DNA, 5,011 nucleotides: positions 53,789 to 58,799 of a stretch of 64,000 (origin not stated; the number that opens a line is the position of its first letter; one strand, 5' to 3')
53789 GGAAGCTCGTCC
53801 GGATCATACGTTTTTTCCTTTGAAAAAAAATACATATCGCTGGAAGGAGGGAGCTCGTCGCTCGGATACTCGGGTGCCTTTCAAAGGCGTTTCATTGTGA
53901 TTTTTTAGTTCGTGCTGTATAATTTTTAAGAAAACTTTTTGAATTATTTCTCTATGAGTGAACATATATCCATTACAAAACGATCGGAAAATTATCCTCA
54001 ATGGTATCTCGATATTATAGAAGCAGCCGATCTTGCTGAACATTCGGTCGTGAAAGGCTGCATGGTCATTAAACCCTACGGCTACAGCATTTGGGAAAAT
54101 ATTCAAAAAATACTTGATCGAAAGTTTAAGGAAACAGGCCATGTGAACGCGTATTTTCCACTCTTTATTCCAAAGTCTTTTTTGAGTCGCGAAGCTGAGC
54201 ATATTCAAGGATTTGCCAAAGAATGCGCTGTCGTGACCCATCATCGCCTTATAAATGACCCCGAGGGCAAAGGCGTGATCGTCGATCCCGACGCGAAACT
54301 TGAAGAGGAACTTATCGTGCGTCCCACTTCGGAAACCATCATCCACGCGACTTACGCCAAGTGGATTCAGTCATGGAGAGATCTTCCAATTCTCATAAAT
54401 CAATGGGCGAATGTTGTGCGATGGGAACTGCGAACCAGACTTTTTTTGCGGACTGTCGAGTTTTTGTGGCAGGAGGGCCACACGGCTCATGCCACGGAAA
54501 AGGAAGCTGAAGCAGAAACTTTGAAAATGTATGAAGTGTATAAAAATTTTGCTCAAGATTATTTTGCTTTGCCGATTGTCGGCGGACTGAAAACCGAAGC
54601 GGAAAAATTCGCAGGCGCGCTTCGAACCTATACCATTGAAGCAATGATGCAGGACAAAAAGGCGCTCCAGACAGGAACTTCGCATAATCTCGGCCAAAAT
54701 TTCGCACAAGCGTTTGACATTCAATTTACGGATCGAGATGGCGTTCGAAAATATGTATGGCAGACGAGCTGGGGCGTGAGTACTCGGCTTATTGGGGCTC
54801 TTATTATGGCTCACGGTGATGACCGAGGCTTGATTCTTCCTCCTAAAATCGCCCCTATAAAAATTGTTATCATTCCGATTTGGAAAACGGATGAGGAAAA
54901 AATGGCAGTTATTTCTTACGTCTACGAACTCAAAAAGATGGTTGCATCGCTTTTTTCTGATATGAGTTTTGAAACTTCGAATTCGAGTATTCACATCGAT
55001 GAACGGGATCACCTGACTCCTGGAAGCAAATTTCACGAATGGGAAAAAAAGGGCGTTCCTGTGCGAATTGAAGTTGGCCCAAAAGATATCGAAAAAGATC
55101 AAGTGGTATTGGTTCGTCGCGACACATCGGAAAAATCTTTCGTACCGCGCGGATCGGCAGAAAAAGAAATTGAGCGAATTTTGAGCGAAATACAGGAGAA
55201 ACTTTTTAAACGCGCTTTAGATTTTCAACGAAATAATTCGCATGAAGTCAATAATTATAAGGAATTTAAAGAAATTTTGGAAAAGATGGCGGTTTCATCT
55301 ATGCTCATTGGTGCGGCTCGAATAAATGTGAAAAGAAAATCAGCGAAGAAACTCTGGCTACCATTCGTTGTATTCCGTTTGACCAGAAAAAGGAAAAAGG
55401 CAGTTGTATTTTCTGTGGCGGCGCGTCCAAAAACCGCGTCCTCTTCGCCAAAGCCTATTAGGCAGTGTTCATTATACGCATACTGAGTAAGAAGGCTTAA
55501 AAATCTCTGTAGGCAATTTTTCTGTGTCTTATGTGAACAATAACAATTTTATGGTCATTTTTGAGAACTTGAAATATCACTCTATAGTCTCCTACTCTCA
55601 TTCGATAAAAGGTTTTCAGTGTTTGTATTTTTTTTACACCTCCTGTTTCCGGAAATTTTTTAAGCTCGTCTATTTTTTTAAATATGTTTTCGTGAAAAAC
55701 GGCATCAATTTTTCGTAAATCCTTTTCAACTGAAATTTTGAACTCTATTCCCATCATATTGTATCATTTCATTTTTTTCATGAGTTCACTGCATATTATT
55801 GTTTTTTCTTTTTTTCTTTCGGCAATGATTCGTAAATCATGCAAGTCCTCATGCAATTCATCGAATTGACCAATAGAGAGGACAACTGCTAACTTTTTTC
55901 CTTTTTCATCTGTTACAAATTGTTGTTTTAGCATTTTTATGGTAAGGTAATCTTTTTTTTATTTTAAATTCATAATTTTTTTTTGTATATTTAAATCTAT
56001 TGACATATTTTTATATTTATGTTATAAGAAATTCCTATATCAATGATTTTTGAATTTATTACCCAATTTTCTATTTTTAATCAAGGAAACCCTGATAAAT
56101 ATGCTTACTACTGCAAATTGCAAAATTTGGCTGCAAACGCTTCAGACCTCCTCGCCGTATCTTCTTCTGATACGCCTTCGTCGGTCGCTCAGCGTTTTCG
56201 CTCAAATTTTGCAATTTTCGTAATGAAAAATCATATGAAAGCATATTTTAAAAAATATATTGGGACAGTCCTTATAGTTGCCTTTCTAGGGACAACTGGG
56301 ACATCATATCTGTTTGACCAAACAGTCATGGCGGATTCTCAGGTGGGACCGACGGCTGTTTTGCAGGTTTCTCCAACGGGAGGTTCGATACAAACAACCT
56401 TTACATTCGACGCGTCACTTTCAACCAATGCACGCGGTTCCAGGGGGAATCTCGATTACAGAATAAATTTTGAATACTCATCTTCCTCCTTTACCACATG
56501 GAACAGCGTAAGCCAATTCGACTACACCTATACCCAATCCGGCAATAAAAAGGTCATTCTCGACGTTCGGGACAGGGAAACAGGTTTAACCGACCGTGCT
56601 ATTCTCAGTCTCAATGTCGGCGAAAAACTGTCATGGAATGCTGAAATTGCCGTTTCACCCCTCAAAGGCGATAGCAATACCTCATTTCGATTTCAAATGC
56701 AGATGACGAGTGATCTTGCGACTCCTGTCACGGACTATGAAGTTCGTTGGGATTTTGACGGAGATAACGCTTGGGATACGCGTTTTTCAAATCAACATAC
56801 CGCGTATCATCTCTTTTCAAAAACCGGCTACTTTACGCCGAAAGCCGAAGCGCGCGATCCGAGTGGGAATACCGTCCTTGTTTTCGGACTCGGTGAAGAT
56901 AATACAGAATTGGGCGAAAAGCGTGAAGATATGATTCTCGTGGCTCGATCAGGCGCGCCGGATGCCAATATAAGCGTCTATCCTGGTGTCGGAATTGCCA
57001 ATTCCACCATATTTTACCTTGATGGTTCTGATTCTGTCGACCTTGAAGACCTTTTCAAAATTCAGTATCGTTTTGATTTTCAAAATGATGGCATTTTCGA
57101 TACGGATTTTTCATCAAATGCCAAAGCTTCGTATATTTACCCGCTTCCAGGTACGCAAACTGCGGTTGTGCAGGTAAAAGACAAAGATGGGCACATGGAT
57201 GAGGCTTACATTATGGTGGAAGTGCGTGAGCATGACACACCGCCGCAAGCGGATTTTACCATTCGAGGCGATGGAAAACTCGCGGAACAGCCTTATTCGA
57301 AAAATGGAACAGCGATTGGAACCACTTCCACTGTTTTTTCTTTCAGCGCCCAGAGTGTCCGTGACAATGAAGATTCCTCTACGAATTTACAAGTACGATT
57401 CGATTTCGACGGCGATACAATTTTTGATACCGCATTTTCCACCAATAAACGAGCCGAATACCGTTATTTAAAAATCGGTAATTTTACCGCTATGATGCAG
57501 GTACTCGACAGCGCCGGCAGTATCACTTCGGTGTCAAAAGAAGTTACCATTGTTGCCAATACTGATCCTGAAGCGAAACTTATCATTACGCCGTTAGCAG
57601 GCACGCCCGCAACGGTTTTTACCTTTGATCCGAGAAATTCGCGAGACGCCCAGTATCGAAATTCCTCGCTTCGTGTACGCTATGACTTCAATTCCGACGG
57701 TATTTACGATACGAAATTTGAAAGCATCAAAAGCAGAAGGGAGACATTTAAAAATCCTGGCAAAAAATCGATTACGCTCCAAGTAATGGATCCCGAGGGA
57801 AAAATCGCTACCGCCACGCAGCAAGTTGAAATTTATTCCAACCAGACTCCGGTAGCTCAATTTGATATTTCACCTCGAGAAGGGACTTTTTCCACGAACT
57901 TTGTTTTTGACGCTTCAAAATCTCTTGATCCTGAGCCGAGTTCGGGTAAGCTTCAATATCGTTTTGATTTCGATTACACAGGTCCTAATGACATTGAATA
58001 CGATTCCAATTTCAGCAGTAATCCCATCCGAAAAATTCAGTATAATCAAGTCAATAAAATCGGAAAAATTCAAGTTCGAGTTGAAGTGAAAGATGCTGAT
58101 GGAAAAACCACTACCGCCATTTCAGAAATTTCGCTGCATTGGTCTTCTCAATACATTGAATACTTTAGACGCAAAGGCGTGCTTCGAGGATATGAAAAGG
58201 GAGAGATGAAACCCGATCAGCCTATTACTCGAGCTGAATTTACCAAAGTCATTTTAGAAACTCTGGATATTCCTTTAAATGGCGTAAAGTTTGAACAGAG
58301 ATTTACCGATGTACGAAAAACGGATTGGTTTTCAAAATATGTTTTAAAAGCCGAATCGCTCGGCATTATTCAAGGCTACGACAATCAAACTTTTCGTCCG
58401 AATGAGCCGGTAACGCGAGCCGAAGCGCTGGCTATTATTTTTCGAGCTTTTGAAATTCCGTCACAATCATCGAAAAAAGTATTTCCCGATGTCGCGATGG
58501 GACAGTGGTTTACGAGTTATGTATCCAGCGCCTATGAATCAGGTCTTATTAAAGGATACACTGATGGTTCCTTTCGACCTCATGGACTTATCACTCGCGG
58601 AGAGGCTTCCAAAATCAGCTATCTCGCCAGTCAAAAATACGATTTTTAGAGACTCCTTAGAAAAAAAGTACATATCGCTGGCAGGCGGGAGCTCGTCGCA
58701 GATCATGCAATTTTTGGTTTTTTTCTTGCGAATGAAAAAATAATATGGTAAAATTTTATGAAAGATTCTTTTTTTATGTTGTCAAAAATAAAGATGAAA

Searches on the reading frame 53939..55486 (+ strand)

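Call 9: search_protein_families(library=ncbifam, proteins=[window:53939-55486:+])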
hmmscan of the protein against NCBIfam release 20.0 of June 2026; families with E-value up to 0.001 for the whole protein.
window:53939-55486:+ (515 aa): 5 families
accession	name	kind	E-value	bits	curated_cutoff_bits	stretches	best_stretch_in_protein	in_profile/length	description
TIGR00408.1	proS_fam_I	equivalog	5.5e-149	497.1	437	1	13-468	2-436/475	proline--tRNA ligase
NF008979.1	PRK12325.1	exception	2.8e-30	105.6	550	2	233-404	270-429/437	proline--tRNA ligase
NF006625.0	PRK09194.1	equivalog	9.1e-29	100.8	558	2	234-409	394-556/559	proline--tRNA ligase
TIGR00409.1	proS_fam_II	equivalog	4.8e-28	98.3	306.7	2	235-407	401-561/568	proline--tRNA ligase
NF003211.1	PRK04173.1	equivalog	1.7e-05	23.9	312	1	268-402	319-445/454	glycine--tRNA ligase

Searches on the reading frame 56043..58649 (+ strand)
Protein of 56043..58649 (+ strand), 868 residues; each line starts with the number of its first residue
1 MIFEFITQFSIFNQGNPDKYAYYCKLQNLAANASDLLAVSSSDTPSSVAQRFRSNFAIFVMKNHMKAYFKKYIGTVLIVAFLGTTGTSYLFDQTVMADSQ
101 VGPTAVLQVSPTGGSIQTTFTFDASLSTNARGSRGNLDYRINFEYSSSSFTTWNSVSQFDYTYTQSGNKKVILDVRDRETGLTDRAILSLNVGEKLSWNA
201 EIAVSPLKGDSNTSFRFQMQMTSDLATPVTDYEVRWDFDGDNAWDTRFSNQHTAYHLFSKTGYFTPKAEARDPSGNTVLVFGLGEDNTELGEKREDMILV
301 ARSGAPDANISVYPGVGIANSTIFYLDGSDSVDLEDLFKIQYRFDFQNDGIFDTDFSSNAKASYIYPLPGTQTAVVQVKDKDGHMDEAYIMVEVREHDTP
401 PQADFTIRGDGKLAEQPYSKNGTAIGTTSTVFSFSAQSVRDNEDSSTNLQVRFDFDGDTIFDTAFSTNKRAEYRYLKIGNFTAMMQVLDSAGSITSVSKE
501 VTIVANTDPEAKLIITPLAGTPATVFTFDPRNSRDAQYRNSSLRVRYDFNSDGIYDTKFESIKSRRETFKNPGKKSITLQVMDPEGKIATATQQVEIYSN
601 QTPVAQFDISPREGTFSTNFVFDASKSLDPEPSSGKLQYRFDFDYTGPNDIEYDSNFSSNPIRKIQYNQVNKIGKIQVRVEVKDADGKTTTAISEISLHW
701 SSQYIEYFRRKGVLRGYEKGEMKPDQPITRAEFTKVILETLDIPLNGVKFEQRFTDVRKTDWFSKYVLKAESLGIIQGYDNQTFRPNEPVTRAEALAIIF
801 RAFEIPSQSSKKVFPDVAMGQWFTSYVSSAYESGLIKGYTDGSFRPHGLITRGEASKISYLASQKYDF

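Call 9: search_protein_families(library=ncbifam, proteins=[window:56043-58649:+])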
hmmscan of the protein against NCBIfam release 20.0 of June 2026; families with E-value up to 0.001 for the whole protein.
window:56043-58649:+ (868 aa): 1 family
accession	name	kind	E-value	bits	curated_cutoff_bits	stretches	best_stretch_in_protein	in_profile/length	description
NF033190.2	inl_like_NEAT_1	exception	5.2e-18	64.7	1275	1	676-863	564-752/754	NEAT domain-containing leucine-rich repeat protein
